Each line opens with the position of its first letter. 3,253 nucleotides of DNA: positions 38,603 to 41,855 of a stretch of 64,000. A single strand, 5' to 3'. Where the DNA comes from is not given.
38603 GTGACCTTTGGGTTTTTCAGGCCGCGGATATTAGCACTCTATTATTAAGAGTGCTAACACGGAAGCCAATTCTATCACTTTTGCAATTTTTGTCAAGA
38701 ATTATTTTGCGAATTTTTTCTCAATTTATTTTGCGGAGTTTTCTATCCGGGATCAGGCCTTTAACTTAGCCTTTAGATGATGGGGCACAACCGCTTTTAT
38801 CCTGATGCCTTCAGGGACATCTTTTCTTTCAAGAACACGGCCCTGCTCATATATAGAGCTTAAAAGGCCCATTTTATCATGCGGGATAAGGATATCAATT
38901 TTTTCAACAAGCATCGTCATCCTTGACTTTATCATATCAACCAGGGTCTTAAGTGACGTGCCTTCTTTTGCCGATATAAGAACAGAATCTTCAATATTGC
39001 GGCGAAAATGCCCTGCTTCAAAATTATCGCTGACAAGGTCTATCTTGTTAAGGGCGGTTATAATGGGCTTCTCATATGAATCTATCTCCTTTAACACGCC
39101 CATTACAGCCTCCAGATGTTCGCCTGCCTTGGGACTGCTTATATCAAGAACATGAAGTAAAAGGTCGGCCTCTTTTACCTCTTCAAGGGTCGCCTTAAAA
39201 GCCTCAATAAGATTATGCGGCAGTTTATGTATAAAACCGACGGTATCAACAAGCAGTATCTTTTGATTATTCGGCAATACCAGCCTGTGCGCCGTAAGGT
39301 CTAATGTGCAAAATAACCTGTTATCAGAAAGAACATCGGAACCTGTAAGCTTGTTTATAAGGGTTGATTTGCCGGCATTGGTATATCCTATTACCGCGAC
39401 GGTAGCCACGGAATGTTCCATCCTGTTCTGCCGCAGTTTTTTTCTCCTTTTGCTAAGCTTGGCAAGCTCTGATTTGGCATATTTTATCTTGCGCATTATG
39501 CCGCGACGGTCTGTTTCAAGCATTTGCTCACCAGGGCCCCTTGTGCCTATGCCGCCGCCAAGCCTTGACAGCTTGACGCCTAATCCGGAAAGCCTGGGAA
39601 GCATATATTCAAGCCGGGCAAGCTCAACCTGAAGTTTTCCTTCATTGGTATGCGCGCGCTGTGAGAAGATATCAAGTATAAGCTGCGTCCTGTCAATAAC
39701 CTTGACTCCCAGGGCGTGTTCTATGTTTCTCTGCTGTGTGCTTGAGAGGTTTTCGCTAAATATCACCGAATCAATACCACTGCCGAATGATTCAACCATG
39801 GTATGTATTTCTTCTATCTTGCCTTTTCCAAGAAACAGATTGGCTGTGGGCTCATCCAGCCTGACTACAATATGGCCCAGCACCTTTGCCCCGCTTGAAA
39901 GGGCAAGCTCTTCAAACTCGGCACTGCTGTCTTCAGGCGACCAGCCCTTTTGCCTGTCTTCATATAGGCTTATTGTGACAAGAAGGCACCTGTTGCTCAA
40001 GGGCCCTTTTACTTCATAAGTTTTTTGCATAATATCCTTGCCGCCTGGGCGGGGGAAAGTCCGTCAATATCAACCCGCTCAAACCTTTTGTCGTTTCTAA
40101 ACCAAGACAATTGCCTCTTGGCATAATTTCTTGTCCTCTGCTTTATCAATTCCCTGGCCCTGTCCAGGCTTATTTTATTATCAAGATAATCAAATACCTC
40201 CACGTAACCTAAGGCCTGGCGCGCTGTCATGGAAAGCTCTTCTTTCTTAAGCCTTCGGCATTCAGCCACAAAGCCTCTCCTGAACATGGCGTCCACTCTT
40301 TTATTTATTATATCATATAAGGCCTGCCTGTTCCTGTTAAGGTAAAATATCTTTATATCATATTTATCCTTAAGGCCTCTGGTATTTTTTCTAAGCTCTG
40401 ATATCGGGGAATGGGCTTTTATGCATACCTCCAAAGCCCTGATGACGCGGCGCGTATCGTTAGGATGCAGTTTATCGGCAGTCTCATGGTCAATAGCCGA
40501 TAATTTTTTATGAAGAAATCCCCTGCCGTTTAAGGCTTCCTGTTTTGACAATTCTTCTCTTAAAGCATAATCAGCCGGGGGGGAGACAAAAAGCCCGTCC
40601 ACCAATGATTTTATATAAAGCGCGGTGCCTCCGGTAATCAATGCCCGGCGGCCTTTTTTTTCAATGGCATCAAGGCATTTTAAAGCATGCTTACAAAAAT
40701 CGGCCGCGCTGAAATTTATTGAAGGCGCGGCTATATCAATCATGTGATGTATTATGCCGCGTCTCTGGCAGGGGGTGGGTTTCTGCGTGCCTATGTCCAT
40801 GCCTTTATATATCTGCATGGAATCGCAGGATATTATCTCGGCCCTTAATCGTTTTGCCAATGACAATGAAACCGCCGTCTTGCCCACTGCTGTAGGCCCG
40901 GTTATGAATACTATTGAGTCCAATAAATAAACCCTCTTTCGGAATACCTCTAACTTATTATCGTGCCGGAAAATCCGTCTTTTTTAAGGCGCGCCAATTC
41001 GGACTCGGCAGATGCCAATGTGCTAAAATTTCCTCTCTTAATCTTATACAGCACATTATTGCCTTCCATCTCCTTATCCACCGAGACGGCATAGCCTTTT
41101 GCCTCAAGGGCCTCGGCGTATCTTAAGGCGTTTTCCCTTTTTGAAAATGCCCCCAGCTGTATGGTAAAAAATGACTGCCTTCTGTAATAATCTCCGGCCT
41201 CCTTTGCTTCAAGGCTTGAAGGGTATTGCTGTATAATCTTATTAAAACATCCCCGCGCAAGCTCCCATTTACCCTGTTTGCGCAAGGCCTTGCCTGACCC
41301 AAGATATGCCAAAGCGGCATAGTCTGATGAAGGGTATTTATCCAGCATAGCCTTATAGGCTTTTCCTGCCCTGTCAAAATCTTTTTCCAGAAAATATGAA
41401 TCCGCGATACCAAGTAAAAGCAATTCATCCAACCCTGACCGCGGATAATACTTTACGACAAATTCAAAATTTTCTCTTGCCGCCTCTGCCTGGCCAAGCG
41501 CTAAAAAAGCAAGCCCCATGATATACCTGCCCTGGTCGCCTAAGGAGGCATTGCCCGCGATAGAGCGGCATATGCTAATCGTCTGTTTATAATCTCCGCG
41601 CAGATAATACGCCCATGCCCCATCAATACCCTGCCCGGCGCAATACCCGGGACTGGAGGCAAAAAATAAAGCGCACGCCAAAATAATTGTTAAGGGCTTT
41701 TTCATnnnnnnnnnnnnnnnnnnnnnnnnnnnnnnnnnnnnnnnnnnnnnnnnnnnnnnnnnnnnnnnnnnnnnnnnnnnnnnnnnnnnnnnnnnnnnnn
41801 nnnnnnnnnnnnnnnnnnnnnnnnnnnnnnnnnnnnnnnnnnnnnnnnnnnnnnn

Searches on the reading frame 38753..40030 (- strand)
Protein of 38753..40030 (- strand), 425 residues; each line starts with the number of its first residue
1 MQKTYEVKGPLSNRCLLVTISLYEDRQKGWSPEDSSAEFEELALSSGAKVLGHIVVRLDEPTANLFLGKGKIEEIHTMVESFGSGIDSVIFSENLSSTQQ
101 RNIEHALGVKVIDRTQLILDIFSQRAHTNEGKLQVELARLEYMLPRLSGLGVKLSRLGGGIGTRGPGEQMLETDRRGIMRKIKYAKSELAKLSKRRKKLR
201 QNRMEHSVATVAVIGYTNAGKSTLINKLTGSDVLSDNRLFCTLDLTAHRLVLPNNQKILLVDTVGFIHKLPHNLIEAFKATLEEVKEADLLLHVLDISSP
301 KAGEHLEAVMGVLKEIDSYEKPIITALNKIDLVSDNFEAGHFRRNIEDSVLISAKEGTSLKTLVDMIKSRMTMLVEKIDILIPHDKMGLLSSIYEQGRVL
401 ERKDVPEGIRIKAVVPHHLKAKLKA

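Call 11: search_protein_families(library=pfam, proteins=[window:38753-40030:-], max_evalue=0.01)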
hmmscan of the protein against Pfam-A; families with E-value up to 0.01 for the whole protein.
window:38753-40030:- (425 aa): 10 families
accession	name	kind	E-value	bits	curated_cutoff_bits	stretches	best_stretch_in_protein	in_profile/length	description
PF16360.10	GTP-bdg_M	-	1.4e-28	99.7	29.5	1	125-203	1-79/79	GTP-binding GTPase Middle Region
PF13167.11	GTP-bdg_N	-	2.8e-27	95.5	25.4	1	34-122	2-88/89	GTP-binding GTPase N-terminal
PF01926.29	MMR_HSR1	-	3.3e-23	82.4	21.9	1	210-329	1-113/113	50S ribosome-binding GTPase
PF19275.4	HflX_C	-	1.7e-08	34.9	26.4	1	346-408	9-71/102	HflX C-terminal domain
PF00350.29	Dynamin_N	-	2.9e-08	34.4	27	1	211-242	1-32/168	Dynamin family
PF02421.24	FeoB_N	-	3.6e-08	33.5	27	1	210-336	2-121/156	Ferrous iron transport protein B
PF03193.22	RsgA_GTPase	-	2.3e-07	31.2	30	1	190-266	87-168/174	RsgA GTPase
PF00009.33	GTP_EFTU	-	1.6e-05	25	26.5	0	285-367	90-182/188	Elongation factor Tu GTP binding domain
PF16897.10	MMR_HSR1_Xtn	-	7.6e-05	23.1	35.2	1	309-371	45-104/106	C-terminal region of MMR_HSR1 domain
PF15456.11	Uds1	-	0.0063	17.2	28.8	0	172-212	81-121/123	Up-regulated During Septation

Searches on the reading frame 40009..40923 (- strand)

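Call 11: search_protein_families(library=pfam, proteins=[window:40009-40923:-], max_evalue=0.01)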
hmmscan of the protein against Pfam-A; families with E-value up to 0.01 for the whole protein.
window:40009-40923:- (304 aa): 5 families
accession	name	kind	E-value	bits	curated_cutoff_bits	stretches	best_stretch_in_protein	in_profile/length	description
PF01715.23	IPPT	-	2.1e-81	273.6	23.6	1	37-278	1-243/243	IPP transferase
PF01745.22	IPT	-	2.9e-07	30.6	20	1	4-102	3-101/233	Isopentenyl transferase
PF13238.12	AAA_18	-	0.0051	17.7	29.4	0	5-49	1-44/128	AAA domain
PF20720.3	nSTAND3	-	0.0053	16.9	27.2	0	3-34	18-52/155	Novel STAND NTPase 3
PF13191.12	AAA_16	-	0.0059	17.5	32.6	0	4-31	26-56/167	AAA ATPase domain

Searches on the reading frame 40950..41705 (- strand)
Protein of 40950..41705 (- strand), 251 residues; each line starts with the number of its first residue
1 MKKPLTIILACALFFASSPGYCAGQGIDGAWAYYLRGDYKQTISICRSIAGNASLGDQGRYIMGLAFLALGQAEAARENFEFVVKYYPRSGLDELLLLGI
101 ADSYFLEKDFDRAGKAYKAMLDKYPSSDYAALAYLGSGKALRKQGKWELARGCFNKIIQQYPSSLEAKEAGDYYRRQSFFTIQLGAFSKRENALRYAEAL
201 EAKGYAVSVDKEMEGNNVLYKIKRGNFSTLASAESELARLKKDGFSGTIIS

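Call 11: search_protein_families(library=pfam, proteins=[window:40950-41705:-], max_evalue=0.01)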
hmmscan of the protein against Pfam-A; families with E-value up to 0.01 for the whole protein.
window:40950-41705:- (251 aa): 13 families
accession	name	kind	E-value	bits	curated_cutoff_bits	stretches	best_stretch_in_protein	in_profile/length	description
PF13174.12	TPR_6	-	2.1e-19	69.2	26.3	3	133-164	2-33/33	Tetratricopeptide repeat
PF05036.18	SPOR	-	9.8e-15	55.1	21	1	178-250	3-75/76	SPOR domain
PF13432.12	TPR_16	-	2.6e-10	41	32.7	1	63-127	3-64/65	Tetratricopeptide repeat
PF13428.12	TPR_14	-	5.5e-10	39.4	23.5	0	133-168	3-38/44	Tetratricopeptide repeat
PF00515.34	TPR_1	-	3.9e-09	36.4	27.8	1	131-163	1-33/34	Tetratricopeptide repeat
PF07719.23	TPR_2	-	8.6e-09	35.3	27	1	131-163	1-33/34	Tetratricopeptide repeat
PF14559.12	TPR_19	-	2e-08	34.9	25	2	68-132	2-64/68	Tetratricopeptide repeat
PF12895.13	ANAPC3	-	2e-07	31.6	27.2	1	30-81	30-80/82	Anaphase-promoting complex, cyclosome, subunit 3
PF13525.12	YfiO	-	2.4e-06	27.9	25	2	71-164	19-123/203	Outer membrane lipoprotein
PF25062.1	ARM_TT21_N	-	8.5e-06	26.1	40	1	53-165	96-202/222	Tetratricopeptide repeat protein 21 N-terminal ARM repeat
PF13424.12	TPR_12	-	3.7e-05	24.3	30.1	1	97-161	6-75/77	Tetratricopeptide repeat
PF13181.12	TPR_8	-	0.003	18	25.7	0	61-88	5-32/34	Tetratricopeptide repeat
PF09976.15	TPR_21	-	0.0039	17.4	25.5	1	72-168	54-150/193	Tetratricopeptide repeat-like domain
